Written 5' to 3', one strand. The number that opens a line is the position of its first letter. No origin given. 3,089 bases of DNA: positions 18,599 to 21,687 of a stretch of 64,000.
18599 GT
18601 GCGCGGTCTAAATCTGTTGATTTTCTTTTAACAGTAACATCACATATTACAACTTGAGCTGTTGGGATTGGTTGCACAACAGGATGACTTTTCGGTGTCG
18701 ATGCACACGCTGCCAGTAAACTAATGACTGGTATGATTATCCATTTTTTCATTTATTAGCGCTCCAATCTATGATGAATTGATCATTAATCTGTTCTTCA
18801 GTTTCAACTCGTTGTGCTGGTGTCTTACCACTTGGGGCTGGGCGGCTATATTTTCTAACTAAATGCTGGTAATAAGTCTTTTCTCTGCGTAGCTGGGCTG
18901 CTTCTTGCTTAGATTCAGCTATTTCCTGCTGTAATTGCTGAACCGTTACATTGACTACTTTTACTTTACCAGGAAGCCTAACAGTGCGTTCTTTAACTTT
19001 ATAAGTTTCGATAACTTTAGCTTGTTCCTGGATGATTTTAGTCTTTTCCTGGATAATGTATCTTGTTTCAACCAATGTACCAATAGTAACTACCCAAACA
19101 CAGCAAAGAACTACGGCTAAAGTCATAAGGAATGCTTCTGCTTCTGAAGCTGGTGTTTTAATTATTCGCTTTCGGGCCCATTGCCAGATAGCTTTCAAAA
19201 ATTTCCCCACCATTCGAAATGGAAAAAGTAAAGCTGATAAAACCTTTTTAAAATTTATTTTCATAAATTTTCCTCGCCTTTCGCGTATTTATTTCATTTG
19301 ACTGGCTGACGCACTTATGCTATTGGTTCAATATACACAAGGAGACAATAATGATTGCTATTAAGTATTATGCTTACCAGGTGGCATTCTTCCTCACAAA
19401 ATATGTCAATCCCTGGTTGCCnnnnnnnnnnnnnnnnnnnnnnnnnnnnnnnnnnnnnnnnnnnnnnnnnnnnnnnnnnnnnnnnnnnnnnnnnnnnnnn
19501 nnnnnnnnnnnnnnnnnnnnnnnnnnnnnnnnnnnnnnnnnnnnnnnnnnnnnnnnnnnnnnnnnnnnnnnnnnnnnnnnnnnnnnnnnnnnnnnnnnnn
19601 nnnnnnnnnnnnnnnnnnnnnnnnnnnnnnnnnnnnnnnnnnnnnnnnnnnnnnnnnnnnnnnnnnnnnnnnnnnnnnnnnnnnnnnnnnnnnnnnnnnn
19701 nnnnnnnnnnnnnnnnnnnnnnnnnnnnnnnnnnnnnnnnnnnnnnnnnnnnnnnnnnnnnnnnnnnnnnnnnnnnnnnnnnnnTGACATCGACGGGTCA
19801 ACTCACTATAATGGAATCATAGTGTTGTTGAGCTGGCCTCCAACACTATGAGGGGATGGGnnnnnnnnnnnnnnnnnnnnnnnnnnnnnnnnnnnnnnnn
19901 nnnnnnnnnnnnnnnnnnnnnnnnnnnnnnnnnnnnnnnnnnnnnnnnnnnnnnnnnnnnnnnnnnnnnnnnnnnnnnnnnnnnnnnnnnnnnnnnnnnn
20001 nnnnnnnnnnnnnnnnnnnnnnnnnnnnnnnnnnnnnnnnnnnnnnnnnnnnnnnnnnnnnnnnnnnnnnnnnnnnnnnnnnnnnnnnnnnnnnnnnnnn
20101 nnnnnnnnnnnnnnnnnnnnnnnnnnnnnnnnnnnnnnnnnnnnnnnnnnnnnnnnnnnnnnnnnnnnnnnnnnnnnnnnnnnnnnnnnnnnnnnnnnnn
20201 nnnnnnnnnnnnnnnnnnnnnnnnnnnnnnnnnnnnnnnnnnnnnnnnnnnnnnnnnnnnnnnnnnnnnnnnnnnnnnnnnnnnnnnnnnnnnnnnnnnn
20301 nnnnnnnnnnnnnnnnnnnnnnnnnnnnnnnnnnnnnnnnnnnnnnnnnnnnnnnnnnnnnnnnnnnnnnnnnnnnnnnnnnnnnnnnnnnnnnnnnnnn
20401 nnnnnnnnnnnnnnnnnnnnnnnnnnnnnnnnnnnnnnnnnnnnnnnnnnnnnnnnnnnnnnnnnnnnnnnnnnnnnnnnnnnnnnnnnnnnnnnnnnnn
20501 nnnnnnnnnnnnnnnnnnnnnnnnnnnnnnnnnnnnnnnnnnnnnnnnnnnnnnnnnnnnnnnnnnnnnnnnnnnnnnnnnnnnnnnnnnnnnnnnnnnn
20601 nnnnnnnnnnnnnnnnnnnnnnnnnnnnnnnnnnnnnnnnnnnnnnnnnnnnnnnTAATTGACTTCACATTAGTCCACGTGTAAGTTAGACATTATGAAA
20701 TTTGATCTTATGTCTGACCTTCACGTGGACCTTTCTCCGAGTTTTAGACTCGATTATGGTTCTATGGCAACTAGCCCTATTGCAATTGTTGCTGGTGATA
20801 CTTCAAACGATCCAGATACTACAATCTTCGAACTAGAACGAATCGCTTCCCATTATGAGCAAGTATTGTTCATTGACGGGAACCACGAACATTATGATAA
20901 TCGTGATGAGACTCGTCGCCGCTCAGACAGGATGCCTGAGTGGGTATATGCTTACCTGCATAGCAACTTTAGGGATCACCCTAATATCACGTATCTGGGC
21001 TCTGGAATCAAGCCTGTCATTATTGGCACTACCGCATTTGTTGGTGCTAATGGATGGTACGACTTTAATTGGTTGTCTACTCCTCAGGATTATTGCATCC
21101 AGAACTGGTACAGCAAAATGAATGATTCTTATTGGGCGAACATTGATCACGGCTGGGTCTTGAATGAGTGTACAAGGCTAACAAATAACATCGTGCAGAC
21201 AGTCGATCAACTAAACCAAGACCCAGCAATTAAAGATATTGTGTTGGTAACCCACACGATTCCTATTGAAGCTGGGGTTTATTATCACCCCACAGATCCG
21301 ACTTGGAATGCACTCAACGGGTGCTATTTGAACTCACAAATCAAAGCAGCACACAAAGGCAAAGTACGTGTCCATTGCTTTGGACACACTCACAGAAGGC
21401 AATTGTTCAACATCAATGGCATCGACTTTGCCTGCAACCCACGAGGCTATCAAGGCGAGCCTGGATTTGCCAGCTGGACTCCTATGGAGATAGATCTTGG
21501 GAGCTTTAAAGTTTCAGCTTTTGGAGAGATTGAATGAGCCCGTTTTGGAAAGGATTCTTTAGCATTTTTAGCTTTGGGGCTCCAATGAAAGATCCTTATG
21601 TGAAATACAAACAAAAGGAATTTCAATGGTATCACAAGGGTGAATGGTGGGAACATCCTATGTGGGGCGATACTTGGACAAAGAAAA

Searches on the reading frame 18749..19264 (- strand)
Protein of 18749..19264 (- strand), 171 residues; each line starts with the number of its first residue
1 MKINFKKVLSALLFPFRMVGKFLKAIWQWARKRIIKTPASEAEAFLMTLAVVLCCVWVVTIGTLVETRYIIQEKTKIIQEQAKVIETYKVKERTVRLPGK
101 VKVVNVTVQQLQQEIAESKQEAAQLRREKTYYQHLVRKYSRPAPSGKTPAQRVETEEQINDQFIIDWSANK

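Call 22: search_protein_families(library=pfam, proteins=[window:18749-19264:-], max_evalue=0.01)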
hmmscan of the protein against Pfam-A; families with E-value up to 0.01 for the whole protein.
window:18749-19264:- (171 aa): 2 families
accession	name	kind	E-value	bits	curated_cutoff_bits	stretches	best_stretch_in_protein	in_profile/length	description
PF20567.3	DUF6776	-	0.0022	18.5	27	1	99-138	10-49/149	Family of unknown function (DUF6776)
PF21818.3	DUF6884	-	0.0064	17.1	30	1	68-159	40-130/135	Family of unknown function (DUF6884)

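Call 61: search_protein_families(library=phrogs, max_evalue=0.001, proteins=[window:18749-19264:-])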
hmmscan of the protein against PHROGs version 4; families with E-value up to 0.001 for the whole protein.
window:18749-19264:- (171 aa): 1 family
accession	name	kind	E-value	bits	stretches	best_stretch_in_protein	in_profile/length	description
phrog_6631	-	unknown function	2.4e-05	25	1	49-128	7-82/251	-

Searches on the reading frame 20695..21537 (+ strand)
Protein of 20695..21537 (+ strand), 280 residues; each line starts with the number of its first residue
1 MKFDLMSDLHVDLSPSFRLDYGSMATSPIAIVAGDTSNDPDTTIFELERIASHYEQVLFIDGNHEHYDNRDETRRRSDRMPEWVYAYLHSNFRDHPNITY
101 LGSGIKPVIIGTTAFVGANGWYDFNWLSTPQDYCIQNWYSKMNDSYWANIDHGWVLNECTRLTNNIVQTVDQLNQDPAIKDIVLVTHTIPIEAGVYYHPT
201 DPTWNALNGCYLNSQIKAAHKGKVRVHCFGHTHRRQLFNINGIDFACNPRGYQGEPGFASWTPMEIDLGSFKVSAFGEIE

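Call 22: search_protein_families(library=pfam, proteins=[window:20695-21537:+], max_evalue=0.01)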
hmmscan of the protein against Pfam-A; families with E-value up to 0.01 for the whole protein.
window:20695-21537:+ (280 aa): 2 families
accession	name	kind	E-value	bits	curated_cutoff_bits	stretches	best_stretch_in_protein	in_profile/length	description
PF00149.33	Metallophos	-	8.4e-08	33.3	21.5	1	1-234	1-190/191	Calcineurin-like phosphoesterase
PF12850.12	Metallophos_2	-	1.3e-06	28.9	27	0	1-70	1-64/154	Calcineurin-like phosphoesterase superfamily domain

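Call 43: search_protein_families(library=ncbifam, proteins=[window:20695-21537:+], max_evalue=0.01)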
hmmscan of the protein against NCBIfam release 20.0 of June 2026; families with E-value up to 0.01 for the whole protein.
window:20695-21537:+ (280 aa): 1 family
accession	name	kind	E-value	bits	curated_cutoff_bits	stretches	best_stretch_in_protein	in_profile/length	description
TIGR03729.1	acc_ester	subfamily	6.5e-20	71.5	148.25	1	5-252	4-239/239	putative phosphoesterase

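Call 61: search_protein_families(library=phrogs, max_evalue=0.001, proteins=[window:20695-21537:+])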
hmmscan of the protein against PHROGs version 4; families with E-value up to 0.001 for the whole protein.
window:20695-21537:+ (280 aa): 1 family
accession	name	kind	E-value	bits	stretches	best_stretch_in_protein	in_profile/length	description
phrog_1649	-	other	2.7e-38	132.4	1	1-263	36-282/308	metallo-phosphoesterase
